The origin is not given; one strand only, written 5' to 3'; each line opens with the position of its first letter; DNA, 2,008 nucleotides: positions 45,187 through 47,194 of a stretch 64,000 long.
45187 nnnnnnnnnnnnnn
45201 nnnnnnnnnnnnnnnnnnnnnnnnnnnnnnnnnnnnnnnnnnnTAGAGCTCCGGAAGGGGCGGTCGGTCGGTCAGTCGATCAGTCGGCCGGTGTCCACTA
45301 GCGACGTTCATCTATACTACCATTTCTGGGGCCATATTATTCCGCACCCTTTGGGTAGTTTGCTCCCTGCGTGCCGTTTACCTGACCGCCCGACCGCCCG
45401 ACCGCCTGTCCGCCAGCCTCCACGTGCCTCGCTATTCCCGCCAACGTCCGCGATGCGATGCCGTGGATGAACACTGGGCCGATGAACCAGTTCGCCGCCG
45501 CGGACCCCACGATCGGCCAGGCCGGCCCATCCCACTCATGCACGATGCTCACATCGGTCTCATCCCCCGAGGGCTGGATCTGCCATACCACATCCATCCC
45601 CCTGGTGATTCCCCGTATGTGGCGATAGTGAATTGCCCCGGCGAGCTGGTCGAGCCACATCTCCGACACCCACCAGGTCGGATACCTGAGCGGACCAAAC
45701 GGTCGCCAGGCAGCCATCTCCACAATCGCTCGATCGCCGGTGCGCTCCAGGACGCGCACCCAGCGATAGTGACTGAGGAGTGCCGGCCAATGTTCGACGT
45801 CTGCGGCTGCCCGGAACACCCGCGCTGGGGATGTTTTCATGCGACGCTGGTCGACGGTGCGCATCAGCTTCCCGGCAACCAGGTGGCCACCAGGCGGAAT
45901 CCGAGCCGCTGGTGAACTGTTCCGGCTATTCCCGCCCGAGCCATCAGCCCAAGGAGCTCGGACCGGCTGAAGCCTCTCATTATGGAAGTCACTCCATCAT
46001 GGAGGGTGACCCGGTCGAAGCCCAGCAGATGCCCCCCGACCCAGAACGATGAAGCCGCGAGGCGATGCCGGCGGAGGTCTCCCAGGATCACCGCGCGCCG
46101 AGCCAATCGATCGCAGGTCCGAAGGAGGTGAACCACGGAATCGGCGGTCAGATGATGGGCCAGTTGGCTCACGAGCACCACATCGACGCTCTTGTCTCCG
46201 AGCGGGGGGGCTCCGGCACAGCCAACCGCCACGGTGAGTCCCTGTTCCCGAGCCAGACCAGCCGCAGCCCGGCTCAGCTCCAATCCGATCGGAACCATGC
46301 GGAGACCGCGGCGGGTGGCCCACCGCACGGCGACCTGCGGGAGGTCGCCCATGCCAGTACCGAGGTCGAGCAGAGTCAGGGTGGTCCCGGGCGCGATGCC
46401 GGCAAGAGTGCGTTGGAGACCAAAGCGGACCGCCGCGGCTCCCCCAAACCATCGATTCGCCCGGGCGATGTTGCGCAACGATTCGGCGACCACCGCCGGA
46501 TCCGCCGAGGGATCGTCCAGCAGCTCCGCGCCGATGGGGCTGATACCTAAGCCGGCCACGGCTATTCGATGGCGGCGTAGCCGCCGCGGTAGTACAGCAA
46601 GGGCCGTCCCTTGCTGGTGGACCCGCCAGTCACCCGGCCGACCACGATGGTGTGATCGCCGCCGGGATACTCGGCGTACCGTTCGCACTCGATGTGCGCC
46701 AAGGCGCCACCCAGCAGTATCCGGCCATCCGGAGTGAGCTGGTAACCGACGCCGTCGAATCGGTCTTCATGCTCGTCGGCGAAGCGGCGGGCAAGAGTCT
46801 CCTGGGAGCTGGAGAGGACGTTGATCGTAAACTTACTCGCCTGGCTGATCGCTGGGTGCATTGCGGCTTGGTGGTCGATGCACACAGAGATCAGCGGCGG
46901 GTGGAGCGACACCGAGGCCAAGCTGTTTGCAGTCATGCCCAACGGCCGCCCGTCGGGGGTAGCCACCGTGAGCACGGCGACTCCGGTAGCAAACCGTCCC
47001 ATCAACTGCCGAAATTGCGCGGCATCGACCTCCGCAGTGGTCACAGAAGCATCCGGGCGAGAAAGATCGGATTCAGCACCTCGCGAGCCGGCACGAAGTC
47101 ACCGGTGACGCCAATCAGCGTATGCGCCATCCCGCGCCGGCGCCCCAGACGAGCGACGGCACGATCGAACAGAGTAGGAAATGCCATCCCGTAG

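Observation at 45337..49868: Redox-type ECF sigma/ZAS anti-sigma fused into one operon with DUF92, geranylgeranyl-reductase-family flavoprotein, flavin reductase, methyltransferase and SRPBCC protein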

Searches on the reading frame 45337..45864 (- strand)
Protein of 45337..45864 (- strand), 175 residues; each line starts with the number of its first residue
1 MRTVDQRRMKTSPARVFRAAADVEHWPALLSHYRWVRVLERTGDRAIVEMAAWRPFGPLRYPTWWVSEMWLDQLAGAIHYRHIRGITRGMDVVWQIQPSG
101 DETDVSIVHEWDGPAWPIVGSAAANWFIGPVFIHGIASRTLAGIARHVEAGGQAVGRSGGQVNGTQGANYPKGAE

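Call 3: search_protein_families(library=pfam, proteins=[window:45337-45864:-], max_evalue=0.01)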
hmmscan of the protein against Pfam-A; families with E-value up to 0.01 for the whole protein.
window:45337-45864:- (175 aa): 2 families
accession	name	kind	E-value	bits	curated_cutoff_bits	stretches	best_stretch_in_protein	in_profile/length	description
PF03364.25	Polyketide_cyc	-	4.3e-10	40.4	23.4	1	12-123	4-110/126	Polyketide cyclase / dehydrase and lipid transport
PF10604.15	Polyketide_cyc2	-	3.2e-06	27.9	27.4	1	7-149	8-142/142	Polyketide cyclase / dehydrase and lipid transport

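Call 4: search_protein_families(library=ncbifam, proteins=[window:45337-45864:-], max_evalue=0.01)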
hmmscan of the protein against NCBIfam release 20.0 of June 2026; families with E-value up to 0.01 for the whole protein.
window:45337-45864:- (175 aa): 0 families

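Call 29: search_solved_structures(query=window:45337-45864:-, max_evalue=1)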
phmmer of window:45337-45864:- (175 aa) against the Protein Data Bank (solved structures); distinct sequences matched with E-value up to 1: 9.
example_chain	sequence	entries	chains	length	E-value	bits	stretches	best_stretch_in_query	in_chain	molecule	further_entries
3tl1_A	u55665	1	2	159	0.00013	24.9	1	16-103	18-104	Polyketide cyclase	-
3tvr_A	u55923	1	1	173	0.00016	24.7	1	16-103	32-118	Polyketide cyclase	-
2kf2_A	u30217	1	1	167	0.00019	24.4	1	16-103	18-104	Putative polyketide cyclase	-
2rez_A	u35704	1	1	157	0.14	15.1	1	16-113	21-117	Multifunctional cyclase-dehydratase-3-O-methyl transferase tcmN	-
3tvq_A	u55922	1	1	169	0.16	14.9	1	16-113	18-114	Multifunctional cyclase-dehydratase-3-O-methyl transferase tcmN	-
2res_A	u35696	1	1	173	0.17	14.8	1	16-113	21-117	Multifunctional cyclase-dehydratase-3-O-methyl transferase tcmN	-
2rer_A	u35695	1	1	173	0.17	14.8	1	16-113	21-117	Multifunctional cyclase-dehydratase-3-O-methyl transferase tcmN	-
2d4r_A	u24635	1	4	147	0.44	13.5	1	6-110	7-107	hypothetical protein TTHA0849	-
1t17_A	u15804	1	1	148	0.7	12.8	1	9-112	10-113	conserved hypothetical protein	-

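Call 46: search_solved_structures(query=window:45337-45864:-, max_evalue=1, show_alignments=5)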
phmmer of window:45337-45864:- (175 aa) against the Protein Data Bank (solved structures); distinct sequences matched with E-value up to 1: 9.
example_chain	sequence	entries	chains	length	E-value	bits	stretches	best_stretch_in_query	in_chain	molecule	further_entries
3tl1_A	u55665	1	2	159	0.00013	24.9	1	16-103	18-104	Polyketide cyclase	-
3tvr_A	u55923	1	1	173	0.00016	24.7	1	16-103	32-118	Polyketide cyclase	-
2kf2_A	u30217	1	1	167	0.00019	24.4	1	16-103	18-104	Putative polyketide cyclase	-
2rez_A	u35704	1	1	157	0.14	15.1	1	16-113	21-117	Multifunctional cyclase-dehydratase-3-O-methyl transferase tcmN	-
3tvq_A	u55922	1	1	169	0.16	14.9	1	16-113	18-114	Multifunctional cyclase-dehydratase-3-O-methyl transferase tcmN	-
2res_A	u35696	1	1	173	0.17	14.8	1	16-113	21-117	Multifunctional cyclase-dehydratase-3-O-methyl transferase tcmN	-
2rer_A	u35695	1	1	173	0.17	14.8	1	16-113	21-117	Multifunctional cyclase-dehydratase-3-O-methyl transferase tcmN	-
2d4r_A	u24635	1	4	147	0.44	13.5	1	6-110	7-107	hypothetical protein TTHA0849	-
1t17_A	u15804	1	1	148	0.7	12.8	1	9-112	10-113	conserved hypothetical protein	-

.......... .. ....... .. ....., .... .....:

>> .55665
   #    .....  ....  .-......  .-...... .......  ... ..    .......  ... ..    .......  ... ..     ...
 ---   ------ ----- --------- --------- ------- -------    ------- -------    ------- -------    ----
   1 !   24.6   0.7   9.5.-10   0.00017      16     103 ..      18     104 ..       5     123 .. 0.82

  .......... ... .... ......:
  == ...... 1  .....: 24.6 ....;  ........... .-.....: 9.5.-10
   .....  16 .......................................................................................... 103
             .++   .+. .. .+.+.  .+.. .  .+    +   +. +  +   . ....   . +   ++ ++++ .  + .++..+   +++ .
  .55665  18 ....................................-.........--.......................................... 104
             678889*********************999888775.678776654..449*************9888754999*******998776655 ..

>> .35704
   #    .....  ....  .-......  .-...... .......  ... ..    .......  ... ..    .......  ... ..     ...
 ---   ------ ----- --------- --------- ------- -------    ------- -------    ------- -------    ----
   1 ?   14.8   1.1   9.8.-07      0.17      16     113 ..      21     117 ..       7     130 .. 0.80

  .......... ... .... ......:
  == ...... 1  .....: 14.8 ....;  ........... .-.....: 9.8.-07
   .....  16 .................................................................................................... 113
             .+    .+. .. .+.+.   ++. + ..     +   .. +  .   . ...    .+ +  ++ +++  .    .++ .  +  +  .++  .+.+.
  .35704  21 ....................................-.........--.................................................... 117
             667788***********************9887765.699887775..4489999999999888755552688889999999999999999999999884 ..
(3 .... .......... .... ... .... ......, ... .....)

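Call 66: find_homologous_proteins(query=window:45337-45864:-, max_evalue=0.00001)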
Query window:45337-45864:- (175 aa): 4519 proteins with E <= 0.00001 among 4722 candidates; the best 120 are listed.
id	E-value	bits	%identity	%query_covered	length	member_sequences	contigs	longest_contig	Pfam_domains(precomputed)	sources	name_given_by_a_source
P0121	1.7e-91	323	91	90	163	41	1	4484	PF03364.26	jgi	jgi:coenzyme Q-binding protein COQ10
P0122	1.8e-91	323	88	92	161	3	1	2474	PF03364.26,PF10604.16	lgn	-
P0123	3.5e-90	319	89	90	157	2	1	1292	PF03364.26,PF10604.16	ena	-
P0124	1.3e-82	294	82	91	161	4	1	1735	PF03364.26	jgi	jgi:coenzyme Q-binding protein COQ10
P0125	8.2e-80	285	80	90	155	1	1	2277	PF03364.26,PF10604.16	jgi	jgi:ribosome-associated toxin RatA of RatAB toxin-antitoxin module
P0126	9.7e-79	281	73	95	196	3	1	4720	PF03364.26,PF10604.16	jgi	jgi:ribosome-associated toxin RatA of RatAB toxin-antitoxin module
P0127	6.9e-77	275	77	90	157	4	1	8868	PF03364.26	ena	-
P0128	4.7e-76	273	73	95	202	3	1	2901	PF03364.26,PF10604.16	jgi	jgi:ribosome-associated toxin RatA of RatAB toxin-antitoxin module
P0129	1.3e-75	271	72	98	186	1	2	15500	PF03364.26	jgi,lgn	jgi:uncharacterized membrane protein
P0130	2.8e-75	270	78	90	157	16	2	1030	PF03364.26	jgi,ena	-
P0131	9.7e-75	268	74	91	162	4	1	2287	PF03364.26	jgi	jgi:coenzyme Q-binding protein COQ10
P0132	4.8e-74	266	74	90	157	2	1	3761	PF03364.26,PF10604.16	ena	-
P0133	8.8e-74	265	75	94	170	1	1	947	PF03364.26,PF10604.16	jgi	jgi:uncharacterized membrane protein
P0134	1.1e-73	265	74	85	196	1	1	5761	PF03364.26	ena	-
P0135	1.4e-73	265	74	86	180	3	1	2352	PF03364.26,PF10604.16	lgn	-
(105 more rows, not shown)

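Call 76: predict_structure(alignment_id=A5)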
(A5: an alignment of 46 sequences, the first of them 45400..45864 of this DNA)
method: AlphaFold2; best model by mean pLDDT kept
length: 155 residues; sequences in the alignment: 46
mean_pLDDT: 86.7   pTM: 0.80
mean pLDDT of the five models: 86.7, 86.2, 85.8, 84.7, 84.2
residues with pLDDT >= 90: 101; 70-90: 28; 50-70: 25; < 50: 1
segments of 3 or more residues with pLDDT < 50: none
pLDDT, mean of each block of 10 residues (from residue 1): 92 95 94 94 96 78 92 96 91 96 95 67 59 77 94 60
secondary structure, 60 per line:
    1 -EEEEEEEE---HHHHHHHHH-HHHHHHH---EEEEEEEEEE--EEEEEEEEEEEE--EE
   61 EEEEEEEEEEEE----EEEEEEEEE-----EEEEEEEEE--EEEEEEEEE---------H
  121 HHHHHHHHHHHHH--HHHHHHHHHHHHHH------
elements in order: E2-9 H13-21 H23-29 E33-42 E45-56 E59-72 E77-85 E91-99 E102-110 H120-133 H136-149

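Call 79: fold_search(model_id=the predicted structure, library=pdb)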
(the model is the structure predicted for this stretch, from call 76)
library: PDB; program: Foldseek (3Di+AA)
matches with E <= 10: 1318; with E <= 0.001: 275
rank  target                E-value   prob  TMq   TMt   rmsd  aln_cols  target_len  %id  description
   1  2d4r_A                2.5e-11  1.00  0.82  0.87   2.4       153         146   20  Crystal structure of TTHA0849 from Thermus thermophilus HB8 (released 2005-12-13)
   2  2d4r_C                5.7e-11  1.00  0.81  0.86   2.4       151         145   20  Crystal structure of TTHA0849 from Thermus thermophilus HB8 (released 2005-12-13)
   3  3tvr                  8.1e-10  1.00  0.75  0.68   3.6       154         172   22  Crystal Structure of Streptomyces coelicolor Polyketide Aromatase/Cyclase whiE-ORFVI (released 2012-04-04)
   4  3tl1_A                8.6e-10  1.00  0.77  0.75   3.5       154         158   19  Crystal structure of the Streptomyces coelicolor WhiE ORFVI polyketide aromatase/cyclase (released 2012-04-04)
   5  2rer                  1.1e-09  1.00  0.76  0.76   3.5       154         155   20  Crystal structure of the aromatase/cyclase domain of TcmN from Streptomyces glaucescens (released 2008-04-22)
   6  2res                  4.5e-09  1.00  0.75  0.77   3.4       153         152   20  Tetracenomycin ARO/CYC mutant R69A (released 2008-04-22)
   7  3tfz_F                4.8e-09  1.00  0.76  0.73   3.3       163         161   16  Crystal structure of Zhui aromatase/cyclase from Streptomcyes sp. R1128 (released 2011-09-14)
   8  3tfz_E                5.4e-09  1.00  0.75  0.71   3.9       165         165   18  Crystal structure of Zhui aromatase/cyclase from Streptomcyes sp. R1128 (released 2011-09-14)
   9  3tfz_A                5.7e-09  1.00  0.80  0.74   3.0       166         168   17  Crystal structure of Zhui aromatase/cyclase from Streptomcyes sp. R1128 (released 2011-09-14)
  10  3tvq                  6.8e-09  1.00  0.76  0.77   3.4       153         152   20  Crystal structure of TCM Aro/Cyc complexed with trans-dihidroquercetin (released 2012-04-04)
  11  2kf2_MODEL_1_A        8.2e-09  1.00  0.69  0.64   5.3       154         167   20  Solution NMR structure of of Streptomyces coelicolor polyketide cyclase SCO5315. Northeast Structural Genomics (released 2009-05-19)
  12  3tfz_B                1.0e-08  1.00  0.77  0.73   3.4       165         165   18  Crystal structure of Zhui aromatase/cyclase from Streptomcyes sp. R1128 (released 2011-09-14)
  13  2rez                  2.4e-08  1.00  0.77  0.77   3.4       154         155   20  Tetracenomycin ARO/CYC NaI Structure (released 2008-04-22)
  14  3tfz_C                7.7e-08  1.00  0.76  0.73   3.5       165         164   18  Crystal structure of Zhui aromatase/cyclase from Streptomcyes sp. R1128 (released 2011-09-14)
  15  4m9b_A                9.3e-08  1.00  0.62  0.61   5.4       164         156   13  Crystal structure of Apo Ara h 8 (released 2013-11-27)
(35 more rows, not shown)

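Call 87: search_protein_representatives(alignment_id=A5)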
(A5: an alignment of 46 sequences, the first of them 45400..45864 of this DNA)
Query: 46 sequences, 161 profile positions. Proteins with E-value up to 0.001 (for the whole library): 725; up to 1e-10: 393; up to 1e-30: 69. The best 150 are listed.
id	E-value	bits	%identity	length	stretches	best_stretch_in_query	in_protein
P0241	2.2e-62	225.9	-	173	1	1-132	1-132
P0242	2.3e-56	206.3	-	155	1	5-151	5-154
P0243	1.8e-55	203.5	-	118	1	1-107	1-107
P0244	3.9e-55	202.4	-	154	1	1-147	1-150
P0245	2.2e-54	199.9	-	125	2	1-97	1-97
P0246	3.1e-53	196.2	-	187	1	1-151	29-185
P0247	4.7e-52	192.4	-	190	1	1-152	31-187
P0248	7.8e-52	191.6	-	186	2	1-100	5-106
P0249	3.4e-51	189.6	-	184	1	1-155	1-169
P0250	2.0e-49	183.8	-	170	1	1-152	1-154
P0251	1.4e-48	181.1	-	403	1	1-153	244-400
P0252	1.7e-48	180.8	-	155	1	1-111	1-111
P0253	2.2e-48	180.4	-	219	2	36-153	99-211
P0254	1.3e-46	174.7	-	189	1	1-115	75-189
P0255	1.7e-43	164.5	-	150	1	17-115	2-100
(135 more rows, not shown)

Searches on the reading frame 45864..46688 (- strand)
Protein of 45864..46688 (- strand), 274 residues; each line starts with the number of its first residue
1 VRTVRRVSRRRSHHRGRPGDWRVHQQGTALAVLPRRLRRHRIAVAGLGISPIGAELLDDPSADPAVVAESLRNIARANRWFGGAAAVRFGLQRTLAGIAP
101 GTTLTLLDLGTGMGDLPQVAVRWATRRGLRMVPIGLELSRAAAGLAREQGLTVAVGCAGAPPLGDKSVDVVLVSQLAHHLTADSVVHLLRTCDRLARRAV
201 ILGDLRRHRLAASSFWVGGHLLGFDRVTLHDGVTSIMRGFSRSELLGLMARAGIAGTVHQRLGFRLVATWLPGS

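Call 3: search_protein_families(library=pfam, proteins=[window:45864-46688:-], max_evalue=0.01)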
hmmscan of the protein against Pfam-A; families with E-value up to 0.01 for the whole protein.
window:45864-46688:- (274 aa): 2 families
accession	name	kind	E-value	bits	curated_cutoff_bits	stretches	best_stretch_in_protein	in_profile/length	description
PF08241.18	Methyltransf_11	-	7.1e-06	27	21.2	1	107-198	1-89/95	Methyltransferase domain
PF13649.12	Methyltransf_25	-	3.8e-05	24.7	27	1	107-197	2-94/97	Methyltransferase domain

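Call 4: search_protein_families(library=ncbifam, proteins=[window:45864-46688:-], max_evalue=0.01)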
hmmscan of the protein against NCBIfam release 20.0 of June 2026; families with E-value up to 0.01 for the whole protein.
window:45864-46688:- (274 aa): 4 families
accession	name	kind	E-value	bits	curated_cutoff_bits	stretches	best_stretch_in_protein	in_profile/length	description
NF004851.0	PRK06202.1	equivalog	5.5e-38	130.7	243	1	54-270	14-229/237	hypothetical protein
NF041255.1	mycofact_MftM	equivalog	3.4e-05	23.3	200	1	135-202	173-239/289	mycofactocin oligosaccharide methyltransferase MftM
NF045667.1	MTase_DVU1556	equivalog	0.00051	19.5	155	1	95-174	17-91/213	DVU_1556 family methyltransferase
TIGR02081.1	metW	equivalog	0.0048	16.5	189.5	1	105-201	16-107/194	methionine biosynthesis protein MetW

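Call 28: search_solved_structures(query=window:45864-46559:-, max_evalue=0.01)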
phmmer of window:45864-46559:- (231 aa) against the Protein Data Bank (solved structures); distinct sequences matched with E-value up to 0.01: 0.

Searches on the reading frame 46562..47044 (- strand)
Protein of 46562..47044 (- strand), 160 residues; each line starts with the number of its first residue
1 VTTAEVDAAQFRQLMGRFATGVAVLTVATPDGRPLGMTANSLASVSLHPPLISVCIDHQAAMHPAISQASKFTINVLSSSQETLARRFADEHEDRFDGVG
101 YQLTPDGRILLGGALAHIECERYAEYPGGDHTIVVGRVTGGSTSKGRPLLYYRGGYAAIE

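Call 3: search_protein_families(library=pfam, proteins=[window:46562-47044:-], max_evalue=0.01)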
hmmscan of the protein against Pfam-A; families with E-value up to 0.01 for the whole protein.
window:46562-47044:- (160 aa): 1 family
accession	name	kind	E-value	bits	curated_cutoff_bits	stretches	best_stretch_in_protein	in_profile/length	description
PF01613.24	Flavin_Reduct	-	4.3e-43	147.5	27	1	15-159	1-152/153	Flavin reductase like domain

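Call 4: search_protein_families(library=ncbifam, proteins=[window:46562-47044:-], max_evalue=0.01)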
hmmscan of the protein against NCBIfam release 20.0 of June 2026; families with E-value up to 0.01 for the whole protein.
window:46562-47044:- (160 aa): 8 families
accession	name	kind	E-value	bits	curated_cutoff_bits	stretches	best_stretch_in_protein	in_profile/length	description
NF045630.1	monooxsub_HsaB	equivalog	3.5e-42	144.3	230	1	3-160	2-160/186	3-hydroxy-9,10-secoandrosta-1,3,5(10)-triene-9,17-dione monooxygenase reductase subunit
NF045919.1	HphnlacHdxRed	equivalog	4.6e-41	140.9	340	1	3-159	2-158/309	p-hydroxyphenylacetate 3-hydroxylase reductase component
NF052639.1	FlvnRedFerAPor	equivalog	3e-39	134.3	260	1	7-158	3-154/158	flavin reductase FerA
NF042921.1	HpaC_Thermus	equivalog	6.3e-38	130.1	200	1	9-159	3-149/150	4-hydroxyphenylacetate 3-monooxygenase reductase subunit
NF045733.1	StyMonoxStyB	equivalog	2.4e-30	105.5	200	1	9-157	2-147/150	styrene monooxygenase NADH-dependent flavin reductase subunit StyB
TIGR02296.1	HpaC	equivalog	7.4e-19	68.3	205.95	1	11-155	1-149/154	4-hydroxyphenylacetate 3-monooxygenase, reductase component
TIGR03615.1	RutF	equivalog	4e-18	65.9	254.75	1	6-154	1-151/156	NADH-dependent FMN reductase RutF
NF012030.0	PRK15486.1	equivalog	1.2e-17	64.2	315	1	9-152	8-155/170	4-hydroxyphenylacetate 3-monooxygenase reductase subunit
